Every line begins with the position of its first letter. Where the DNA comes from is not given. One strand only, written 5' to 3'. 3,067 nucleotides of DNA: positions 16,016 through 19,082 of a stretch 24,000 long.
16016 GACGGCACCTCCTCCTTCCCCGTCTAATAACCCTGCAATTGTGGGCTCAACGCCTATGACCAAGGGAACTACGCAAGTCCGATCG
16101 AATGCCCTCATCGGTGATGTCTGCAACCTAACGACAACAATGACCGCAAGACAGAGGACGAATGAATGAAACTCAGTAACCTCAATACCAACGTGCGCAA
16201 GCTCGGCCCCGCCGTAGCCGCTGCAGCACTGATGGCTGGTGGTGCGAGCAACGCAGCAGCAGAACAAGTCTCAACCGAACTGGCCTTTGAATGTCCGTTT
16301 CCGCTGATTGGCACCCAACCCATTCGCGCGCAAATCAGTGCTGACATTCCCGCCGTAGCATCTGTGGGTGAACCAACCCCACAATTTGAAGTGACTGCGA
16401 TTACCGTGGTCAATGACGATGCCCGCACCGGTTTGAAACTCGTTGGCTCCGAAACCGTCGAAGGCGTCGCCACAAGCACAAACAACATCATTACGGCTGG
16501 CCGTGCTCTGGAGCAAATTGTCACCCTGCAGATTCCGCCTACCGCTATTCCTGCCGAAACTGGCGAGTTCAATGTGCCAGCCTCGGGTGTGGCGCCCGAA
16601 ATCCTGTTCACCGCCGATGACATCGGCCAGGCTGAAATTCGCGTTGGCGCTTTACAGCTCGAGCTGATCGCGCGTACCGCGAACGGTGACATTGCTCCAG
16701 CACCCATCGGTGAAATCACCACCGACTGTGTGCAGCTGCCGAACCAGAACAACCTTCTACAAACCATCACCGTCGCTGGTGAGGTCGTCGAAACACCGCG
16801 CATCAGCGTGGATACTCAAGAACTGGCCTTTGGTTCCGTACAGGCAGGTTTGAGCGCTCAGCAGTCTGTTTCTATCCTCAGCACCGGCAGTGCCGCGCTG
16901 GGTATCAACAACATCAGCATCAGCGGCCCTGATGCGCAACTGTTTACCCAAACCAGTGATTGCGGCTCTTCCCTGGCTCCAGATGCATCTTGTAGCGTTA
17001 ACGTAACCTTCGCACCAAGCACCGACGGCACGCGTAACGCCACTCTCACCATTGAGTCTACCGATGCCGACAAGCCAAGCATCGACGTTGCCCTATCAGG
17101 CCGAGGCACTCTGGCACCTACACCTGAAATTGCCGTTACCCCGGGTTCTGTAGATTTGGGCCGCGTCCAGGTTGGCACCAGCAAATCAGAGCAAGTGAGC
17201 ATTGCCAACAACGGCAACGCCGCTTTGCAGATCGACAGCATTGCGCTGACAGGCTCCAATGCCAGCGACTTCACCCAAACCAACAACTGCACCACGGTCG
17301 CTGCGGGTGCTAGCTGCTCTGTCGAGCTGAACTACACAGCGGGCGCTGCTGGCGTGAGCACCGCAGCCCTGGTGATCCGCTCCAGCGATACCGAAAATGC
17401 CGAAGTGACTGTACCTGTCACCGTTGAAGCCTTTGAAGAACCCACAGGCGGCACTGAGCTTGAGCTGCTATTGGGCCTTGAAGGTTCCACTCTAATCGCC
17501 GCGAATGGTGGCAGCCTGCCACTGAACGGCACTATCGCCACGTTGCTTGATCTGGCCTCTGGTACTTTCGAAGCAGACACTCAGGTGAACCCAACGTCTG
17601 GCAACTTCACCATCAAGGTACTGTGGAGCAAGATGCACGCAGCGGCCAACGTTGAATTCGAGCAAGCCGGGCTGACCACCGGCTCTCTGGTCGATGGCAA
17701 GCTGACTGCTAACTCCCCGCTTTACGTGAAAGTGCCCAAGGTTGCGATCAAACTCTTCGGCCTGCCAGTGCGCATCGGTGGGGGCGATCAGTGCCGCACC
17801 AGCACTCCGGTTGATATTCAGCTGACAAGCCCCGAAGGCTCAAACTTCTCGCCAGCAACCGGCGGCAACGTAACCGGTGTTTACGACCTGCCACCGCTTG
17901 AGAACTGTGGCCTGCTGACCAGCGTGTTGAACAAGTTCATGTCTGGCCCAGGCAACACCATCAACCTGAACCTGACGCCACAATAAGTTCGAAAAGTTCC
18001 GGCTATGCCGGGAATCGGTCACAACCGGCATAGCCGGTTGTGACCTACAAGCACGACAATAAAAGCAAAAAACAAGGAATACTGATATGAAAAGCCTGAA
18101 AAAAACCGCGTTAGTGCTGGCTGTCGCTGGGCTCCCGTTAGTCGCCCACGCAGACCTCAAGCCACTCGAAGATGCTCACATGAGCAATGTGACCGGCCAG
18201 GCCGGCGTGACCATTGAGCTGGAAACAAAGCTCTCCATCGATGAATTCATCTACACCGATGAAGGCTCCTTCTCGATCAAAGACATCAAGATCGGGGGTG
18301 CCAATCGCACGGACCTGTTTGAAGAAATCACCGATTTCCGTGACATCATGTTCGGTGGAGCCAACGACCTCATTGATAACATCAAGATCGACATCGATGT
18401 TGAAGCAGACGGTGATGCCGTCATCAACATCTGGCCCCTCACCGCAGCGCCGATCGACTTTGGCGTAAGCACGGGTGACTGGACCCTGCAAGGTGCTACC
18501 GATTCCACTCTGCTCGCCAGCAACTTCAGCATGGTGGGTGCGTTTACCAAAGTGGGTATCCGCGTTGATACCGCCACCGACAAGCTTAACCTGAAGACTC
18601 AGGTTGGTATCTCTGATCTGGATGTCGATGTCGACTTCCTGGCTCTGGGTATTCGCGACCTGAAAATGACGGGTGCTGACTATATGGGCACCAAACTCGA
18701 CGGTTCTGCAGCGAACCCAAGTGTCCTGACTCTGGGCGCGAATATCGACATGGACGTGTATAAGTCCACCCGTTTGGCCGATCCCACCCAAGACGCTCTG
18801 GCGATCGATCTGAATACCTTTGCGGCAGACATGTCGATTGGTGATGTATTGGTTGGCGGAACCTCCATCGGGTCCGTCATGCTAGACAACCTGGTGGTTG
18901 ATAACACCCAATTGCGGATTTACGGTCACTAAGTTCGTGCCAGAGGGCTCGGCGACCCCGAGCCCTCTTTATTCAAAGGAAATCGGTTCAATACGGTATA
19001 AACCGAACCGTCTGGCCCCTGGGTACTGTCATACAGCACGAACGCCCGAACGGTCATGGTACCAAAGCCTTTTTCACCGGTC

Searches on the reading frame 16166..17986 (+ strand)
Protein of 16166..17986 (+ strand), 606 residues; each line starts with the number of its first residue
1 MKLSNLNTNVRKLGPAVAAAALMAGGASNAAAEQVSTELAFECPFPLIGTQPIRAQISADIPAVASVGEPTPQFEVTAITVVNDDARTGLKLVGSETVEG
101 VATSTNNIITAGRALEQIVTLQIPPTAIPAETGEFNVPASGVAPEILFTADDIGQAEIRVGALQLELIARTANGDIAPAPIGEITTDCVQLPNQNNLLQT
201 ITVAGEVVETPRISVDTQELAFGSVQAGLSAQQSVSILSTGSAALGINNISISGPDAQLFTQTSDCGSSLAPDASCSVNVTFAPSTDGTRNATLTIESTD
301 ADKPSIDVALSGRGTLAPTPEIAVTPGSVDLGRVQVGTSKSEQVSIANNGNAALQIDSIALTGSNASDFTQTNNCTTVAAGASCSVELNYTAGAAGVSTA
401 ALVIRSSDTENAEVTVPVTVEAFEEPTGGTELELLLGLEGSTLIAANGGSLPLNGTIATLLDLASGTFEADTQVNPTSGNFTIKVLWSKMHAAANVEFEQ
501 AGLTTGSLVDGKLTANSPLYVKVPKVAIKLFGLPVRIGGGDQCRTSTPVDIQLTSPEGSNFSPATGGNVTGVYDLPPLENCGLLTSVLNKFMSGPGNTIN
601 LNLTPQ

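Call 97: search_protein_families(library=pfam, proteins=[window:16166-17986:+], max_evalue=0.001)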
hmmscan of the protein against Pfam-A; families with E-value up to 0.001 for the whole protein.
window:16166-17986:+ (606 aa): 8 families
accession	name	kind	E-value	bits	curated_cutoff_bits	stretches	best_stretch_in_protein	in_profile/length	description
PF22073.2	Cep192_D4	-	3.6e-25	88.8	35.5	2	211-314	2-111/112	Cep192 domain 4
PF20611.3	DUF6801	-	2.6e-23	83.3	26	1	41-197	2-159/161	Family of unknown function (DUF6801)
PF22544.2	HYDIN_VesB_CFA65-like_Ig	-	1.4e-20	73.8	25.5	2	320-416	1-95/100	HYDIN/CFA65/VesB-like, Ig-like domain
PF15780.11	ASH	-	9.9e-17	61.4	27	2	325-411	6-95/98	Abnormal spindle-like microcephaly-assoc'd, ASPM-SPD-2-Hydin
PF07610.17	DUF1573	-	4.1e-08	33.6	26.1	0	213-304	1-89/98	Protein of unknown function (DUF1573)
PF22064.2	Cep192_D2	-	1.1e-05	26.2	27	0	320-423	2-109/154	Cep192 domain 2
PF12371.14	TMEM131_like_N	-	3.9e-05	24.2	28.8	0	219-296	7-82/84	Transmembrane protein 131-like N-terminal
PF24798.1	Ig-CFAP74_4th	-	0.00029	21.4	28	0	216-300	2-83/95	CFAP74 forth Ig-like domain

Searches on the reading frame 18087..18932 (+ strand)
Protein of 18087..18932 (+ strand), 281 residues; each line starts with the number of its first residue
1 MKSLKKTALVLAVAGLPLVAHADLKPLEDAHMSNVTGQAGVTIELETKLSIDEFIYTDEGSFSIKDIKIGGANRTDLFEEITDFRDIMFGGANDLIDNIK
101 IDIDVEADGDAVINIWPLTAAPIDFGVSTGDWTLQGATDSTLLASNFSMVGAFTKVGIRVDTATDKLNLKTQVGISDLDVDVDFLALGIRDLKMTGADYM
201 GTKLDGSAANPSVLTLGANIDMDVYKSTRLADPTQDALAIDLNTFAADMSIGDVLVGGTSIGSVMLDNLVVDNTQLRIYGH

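Call 97: search_protein_families(library=pfam, proteins=[window:18087-18932:+], max_evalue=0.001)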
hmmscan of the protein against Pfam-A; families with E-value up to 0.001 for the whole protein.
window:18087-18932:+ (281 aa): 1 family
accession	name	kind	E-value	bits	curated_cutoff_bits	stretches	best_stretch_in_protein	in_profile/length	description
PF19657.4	DUF6160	-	3.9e-34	117.2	27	1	1-106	1-95/96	Family of unknown function (DUF6160)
